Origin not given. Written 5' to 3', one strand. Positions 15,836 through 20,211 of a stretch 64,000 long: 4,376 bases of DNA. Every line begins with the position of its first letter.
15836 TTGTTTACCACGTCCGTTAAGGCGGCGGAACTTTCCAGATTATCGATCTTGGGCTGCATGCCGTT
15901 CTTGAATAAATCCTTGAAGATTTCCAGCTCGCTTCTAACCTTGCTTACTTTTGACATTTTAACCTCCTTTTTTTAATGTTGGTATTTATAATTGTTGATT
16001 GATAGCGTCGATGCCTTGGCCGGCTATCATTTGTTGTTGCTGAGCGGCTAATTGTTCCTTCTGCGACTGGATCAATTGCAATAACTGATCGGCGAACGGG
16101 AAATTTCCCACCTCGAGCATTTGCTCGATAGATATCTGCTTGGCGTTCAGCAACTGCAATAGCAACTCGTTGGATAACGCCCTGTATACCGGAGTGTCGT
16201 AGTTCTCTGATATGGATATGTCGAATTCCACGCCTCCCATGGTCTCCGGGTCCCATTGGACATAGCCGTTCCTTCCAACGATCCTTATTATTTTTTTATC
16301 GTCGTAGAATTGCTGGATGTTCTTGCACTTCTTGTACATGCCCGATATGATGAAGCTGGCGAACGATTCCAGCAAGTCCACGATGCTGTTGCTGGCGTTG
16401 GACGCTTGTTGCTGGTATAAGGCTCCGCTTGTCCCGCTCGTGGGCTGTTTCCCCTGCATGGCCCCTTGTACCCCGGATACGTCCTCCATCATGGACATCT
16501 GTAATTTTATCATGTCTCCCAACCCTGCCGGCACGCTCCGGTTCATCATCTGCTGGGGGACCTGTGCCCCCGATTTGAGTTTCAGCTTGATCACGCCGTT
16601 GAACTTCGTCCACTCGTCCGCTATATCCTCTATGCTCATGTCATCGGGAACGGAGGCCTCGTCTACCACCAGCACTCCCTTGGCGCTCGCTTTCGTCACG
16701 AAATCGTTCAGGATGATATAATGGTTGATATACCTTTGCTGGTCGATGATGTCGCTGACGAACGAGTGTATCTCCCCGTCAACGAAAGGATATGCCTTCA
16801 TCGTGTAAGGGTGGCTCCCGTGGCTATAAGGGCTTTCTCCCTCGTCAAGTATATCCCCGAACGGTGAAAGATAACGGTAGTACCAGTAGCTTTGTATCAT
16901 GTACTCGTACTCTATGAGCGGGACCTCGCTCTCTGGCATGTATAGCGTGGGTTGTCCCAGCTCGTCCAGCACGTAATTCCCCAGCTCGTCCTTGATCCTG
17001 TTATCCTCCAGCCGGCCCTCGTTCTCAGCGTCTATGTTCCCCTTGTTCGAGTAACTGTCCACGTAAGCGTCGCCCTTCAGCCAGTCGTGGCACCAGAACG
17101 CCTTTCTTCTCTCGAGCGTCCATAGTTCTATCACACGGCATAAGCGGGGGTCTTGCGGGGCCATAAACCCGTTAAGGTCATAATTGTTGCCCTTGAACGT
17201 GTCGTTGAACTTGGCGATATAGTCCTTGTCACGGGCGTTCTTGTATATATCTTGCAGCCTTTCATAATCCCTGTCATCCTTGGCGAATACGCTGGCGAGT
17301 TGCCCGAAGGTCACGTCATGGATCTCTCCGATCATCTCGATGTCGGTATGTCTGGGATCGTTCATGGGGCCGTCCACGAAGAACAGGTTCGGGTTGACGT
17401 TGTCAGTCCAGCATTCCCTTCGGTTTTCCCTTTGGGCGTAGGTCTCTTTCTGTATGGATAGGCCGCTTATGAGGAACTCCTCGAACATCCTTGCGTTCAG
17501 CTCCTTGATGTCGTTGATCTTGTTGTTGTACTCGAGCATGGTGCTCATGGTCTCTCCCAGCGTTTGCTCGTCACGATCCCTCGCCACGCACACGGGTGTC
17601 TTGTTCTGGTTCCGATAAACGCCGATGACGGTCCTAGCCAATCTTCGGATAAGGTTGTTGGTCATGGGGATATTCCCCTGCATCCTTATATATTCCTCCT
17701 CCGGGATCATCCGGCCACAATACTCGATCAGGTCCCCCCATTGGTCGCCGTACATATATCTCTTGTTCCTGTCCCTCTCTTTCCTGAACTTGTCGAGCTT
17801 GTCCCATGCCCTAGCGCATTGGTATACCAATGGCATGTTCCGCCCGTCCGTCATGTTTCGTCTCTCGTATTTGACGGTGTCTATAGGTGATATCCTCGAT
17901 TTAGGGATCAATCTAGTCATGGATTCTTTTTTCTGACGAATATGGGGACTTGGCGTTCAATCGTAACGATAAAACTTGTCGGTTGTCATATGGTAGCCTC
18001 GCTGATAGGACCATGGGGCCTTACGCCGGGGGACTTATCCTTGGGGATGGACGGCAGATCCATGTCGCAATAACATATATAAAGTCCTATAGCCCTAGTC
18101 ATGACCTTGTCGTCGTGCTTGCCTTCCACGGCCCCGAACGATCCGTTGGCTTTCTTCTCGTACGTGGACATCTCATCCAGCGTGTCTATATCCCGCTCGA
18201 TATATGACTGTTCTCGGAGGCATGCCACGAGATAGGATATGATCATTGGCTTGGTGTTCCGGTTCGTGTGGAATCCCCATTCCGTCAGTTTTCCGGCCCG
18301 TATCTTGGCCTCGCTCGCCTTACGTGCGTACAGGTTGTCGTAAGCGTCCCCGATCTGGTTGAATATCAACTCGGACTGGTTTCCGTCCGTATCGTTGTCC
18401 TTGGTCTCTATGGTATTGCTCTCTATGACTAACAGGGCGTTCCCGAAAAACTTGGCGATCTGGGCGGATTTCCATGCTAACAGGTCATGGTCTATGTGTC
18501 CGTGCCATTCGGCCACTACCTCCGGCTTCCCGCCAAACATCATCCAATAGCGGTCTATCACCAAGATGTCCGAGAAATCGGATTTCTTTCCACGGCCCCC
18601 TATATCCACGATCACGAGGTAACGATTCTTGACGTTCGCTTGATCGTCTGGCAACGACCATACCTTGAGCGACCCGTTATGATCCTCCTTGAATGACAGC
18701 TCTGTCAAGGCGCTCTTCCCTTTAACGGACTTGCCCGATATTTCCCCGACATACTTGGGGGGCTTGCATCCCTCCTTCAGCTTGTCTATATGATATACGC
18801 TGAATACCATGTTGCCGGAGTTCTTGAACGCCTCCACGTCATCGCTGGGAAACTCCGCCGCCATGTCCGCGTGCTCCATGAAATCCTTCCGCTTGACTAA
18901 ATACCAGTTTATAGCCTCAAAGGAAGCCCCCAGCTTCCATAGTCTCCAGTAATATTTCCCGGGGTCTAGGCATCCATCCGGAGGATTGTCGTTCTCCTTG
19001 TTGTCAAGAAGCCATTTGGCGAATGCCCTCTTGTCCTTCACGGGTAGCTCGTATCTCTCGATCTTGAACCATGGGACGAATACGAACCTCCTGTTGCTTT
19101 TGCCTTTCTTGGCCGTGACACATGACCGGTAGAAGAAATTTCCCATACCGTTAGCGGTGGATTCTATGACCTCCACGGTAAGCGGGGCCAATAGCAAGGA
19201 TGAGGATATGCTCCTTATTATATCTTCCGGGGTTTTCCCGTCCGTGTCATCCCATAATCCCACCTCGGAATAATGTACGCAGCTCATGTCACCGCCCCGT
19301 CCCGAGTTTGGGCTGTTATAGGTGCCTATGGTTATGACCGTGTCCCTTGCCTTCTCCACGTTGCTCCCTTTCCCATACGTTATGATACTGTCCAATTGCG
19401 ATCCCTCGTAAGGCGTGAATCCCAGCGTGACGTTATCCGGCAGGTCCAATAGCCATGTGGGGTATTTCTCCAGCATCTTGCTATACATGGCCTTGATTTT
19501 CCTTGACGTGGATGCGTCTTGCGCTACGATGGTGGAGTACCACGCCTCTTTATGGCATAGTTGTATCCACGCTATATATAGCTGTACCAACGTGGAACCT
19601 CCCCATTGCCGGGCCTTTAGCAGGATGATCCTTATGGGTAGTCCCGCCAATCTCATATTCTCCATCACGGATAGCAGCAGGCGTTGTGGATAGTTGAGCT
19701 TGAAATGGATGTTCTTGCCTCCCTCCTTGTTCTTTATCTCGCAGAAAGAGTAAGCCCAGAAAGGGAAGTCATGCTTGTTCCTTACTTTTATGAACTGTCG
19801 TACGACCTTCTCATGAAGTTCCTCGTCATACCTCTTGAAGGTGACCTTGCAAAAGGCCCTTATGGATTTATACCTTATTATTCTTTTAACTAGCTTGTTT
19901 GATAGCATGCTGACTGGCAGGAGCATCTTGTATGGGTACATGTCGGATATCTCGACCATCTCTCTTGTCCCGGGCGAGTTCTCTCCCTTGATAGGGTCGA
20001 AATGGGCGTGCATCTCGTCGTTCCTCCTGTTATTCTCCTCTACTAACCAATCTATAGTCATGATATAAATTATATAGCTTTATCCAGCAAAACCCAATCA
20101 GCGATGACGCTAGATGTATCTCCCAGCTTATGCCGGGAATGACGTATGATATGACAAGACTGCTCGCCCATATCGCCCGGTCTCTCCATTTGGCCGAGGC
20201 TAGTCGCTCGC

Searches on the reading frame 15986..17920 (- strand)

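Call 8: search_protein_families(library=phrogs, proteins=[window:15986-17920:-], max_evalue=0.001)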
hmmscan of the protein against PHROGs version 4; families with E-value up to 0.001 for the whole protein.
window:15986-17920:- (644 aa): 3 families
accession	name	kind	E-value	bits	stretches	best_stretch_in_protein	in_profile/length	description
phrog_156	-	head and packaging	2.5e-69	235.4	1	36-643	20-591/681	portal protein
phrog_6547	-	head and packaging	2.7e-06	26.7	1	127-245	190-305/827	portal protein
phrog_1216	-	head and packaging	0.00041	20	1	461-629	432-610/714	portal protein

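Call 9: search_protein_families(library=pfam, proteins=[window:15986-17920:-], max_evalue=0.001)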
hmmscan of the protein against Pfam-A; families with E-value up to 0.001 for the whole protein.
window:15986-17920:- (644 aa): 2 families
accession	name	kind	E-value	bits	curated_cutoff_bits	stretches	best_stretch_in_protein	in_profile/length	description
PF16510.12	P22_portal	-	8.1e-41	140.6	26.1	1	36-631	5-569/594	Phage P22-like portal protein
PF23899.1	SU10_portal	-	3.9e-06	26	30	1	440-571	378-507/593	Phage SU10 portal protein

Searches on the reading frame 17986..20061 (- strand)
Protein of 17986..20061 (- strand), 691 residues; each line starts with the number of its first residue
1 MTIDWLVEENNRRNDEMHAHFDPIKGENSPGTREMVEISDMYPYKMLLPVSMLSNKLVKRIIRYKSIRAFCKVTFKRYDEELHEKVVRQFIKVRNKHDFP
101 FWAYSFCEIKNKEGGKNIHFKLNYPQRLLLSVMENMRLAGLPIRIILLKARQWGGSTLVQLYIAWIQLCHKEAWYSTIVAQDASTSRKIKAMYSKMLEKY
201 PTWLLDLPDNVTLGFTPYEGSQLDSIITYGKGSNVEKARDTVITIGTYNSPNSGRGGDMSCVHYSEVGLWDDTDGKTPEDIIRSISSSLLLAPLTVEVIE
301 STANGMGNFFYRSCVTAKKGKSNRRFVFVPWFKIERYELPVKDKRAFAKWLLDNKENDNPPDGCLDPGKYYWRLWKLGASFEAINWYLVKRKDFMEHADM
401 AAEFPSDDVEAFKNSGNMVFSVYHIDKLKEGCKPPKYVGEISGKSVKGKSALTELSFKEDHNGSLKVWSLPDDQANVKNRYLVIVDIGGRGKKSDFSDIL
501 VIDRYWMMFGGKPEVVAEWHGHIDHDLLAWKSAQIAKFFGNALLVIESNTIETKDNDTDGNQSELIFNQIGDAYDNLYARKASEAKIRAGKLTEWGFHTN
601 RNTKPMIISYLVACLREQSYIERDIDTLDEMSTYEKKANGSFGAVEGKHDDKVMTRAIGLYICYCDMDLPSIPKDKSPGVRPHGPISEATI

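Call 8: search_protein_families(library=phrogs, proteins=[window:17986-20061:-], max_evalue=0.001)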
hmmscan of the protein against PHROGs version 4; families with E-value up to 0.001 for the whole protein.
window:17986-20061:- (691 aa): 3 families
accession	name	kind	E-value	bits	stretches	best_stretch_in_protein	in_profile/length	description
phrog_38407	-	unknown function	1e-18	68.5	1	382-658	84-343/370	-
phrog_24361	-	head and packaging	3.6e-13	50.6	1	516-659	1-134/162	terminase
phrog_5989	-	head and packaging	1.4e-06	28.7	1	82-271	106-264/347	terminase large subunit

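Call 9: search_protein_families(library=pfam, proteins=[window:17986-20061:-], max_evalue=0.001)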
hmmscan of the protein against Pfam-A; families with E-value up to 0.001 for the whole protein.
window:17986-20061:- (691 aa): 0 families
